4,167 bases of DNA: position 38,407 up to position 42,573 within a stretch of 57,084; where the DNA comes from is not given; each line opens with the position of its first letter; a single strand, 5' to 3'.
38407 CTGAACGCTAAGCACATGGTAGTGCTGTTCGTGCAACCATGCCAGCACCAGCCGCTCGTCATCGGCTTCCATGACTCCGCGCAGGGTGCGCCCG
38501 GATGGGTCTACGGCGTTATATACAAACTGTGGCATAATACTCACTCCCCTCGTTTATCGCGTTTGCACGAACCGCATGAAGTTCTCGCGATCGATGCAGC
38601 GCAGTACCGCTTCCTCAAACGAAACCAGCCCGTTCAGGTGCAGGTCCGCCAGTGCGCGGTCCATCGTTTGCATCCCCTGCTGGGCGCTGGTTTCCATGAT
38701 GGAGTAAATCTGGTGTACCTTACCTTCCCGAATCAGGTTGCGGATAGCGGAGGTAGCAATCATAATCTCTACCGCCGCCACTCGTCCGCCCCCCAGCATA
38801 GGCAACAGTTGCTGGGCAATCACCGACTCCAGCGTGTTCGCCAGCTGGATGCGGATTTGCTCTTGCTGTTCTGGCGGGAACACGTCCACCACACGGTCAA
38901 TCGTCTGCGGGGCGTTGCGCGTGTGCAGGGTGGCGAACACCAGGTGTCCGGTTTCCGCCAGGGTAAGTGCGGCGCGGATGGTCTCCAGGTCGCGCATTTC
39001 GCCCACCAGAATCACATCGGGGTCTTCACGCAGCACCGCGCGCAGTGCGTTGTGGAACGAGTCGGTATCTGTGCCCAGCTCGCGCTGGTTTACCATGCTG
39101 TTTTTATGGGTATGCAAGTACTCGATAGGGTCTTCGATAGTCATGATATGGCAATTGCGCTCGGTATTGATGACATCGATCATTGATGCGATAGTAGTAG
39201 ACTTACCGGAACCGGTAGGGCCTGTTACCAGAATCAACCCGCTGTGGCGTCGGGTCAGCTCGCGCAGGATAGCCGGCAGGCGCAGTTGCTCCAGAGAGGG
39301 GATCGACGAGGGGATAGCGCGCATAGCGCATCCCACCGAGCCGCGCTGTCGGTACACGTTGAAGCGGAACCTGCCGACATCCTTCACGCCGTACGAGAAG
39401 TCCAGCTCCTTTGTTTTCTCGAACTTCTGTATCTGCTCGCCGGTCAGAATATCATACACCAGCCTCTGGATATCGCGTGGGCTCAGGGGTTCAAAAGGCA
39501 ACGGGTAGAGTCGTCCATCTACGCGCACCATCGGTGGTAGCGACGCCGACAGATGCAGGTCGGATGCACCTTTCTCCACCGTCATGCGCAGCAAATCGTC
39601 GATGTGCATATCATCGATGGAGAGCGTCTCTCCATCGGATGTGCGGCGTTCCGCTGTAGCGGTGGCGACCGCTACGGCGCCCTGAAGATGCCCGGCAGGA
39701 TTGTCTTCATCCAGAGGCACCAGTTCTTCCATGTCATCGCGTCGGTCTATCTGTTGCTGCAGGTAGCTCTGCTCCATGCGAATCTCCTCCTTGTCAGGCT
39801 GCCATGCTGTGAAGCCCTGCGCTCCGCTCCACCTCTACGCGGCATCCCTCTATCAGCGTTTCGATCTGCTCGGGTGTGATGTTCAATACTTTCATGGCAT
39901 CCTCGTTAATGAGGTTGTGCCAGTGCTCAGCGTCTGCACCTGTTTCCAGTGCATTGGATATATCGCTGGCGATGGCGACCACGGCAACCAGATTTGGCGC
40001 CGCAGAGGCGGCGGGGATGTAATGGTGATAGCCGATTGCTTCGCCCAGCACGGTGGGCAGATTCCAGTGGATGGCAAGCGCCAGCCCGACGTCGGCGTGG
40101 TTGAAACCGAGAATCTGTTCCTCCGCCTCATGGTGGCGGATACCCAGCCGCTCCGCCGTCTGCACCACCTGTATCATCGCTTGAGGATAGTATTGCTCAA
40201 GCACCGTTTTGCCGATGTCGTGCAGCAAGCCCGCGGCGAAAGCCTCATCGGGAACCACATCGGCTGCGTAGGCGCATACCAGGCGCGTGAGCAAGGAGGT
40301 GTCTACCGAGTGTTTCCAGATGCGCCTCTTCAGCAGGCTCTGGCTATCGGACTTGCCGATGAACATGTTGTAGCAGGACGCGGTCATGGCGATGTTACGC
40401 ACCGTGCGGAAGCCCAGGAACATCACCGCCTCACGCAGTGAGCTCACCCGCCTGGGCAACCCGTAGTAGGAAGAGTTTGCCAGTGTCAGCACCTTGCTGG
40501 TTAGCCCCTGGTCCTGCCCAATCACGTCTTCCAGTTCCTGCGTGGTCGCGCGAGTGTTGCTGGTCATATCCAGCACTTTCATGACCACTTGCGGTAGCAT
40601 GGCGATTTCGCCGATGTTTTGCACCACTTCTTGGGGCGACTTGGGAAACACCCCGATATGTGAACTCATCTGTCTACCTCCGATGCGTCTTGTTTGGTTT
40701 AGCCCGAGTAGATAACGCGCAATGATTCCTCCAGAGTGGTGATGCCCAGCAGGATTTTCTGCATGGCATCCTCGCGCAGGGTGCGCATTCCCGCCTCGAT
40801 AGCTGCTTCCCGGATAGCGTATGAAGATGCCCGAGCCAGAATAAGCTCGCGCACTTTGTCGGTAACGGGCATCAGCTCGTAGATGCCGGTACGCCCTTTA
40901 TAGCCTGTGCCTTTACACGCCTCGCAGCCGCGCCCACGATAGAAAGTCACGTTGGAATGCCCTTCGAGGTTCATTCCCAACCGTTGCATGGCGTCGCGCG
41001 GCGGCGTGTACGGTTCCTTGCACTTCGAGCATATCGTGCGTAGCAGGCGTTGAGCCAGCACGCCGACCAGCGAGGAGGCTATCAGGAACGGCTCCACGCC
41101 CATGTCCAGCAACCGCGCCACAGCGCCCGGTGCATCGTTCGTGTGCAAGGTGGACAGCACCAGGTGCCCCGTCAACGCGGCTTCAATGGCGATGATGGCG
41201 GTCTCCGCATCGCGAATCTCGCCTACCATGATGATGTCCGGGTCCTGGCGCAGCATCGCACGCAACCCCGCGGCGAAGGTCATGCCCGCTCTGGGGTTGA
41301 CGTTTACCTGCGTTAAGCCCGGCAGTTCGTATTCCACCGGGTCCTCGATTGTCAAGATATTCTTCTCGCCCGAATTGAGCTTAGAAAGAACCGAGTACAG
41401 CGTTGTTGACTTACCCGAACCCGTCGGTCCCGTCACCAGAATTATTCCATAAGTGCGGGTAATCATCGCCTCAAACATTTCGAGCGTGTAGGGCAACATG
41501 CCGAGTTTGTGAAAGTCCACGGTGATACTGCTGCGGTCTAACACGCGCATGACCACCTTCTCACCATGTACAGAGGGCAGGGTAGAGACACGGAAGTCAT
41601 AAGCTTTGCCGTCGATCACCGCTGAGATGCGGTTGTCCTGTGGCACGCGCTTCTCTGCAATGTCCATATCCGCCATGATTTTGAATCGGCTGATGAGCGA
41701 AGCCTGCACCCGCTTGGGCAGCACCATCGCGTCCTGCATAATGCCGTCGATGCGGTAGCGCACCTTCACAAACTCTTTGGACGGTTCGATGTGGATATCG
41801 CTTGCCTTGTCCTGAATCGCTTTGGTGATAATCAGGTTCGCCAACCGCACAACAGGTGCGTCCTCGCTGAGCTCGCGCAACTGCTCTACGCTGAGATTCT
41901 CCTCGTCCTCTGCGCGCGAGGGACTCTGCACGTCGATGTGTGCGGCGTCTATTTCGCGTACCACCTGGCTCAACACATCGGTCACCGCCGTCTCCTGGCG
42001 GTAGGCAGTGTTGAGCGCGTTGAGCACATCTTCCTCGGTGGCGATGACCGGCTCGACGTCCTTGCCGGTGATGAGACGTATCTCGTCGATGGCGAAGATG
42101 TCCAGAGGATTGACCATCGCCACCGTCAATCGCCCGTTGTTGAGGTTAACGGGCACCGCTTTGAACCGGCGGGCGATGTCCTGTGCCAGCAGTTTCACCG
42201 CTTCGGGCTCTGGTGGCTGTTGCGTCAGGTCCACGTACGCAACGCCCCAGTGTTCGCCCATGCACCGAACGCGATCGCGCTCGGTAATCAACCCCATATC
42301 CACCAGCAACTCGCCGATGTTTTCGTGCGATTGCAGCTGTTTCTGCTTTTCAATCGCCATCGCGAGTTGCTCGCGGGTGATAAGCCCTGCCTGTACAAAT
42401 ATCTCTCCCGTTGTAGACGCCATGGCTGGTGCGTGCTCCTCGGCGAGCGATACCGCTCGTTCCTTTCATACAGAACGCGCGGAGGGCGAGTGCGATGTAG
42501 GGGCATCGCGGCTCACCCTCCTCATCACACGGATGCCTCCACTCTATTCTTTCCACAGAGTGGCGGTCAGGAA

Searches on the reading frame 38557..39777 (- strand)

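Call 29: search_protein_families(library=pfam, proteins=[window:38557-39777:-], max_evalue=0.00001)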
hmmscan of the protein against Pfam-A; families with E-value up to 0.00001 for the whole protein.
window:38557-39777:- (407 aa): 1 family
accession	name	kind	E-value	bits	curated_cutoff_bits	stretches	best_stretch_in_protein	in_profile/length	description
PF00437.27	T2SSE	-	5.1e-45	154.1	24.9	1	171-327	134-280/370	Type II/IV secretion system protein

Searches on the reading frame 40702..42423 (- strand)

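Call 29: search_protein_families(library=pfam, proteins=[window:40702-42423:-], max_evalue=0.00001)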
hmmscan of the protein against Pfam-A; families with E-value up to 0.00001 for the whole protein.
window:40702-42423:- (574 aa): 2 families
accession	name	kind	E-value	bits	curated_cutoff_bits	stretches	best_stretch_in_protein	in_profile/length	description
PF00437.27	T2SSE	-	1.1e-142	475.5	24.9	1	185-569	2-370/370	Type II/IV secretion system protein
PF05157.20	MshEN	-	2.8e-23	82.1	23.1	1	59-145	1-88/90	MshEN domain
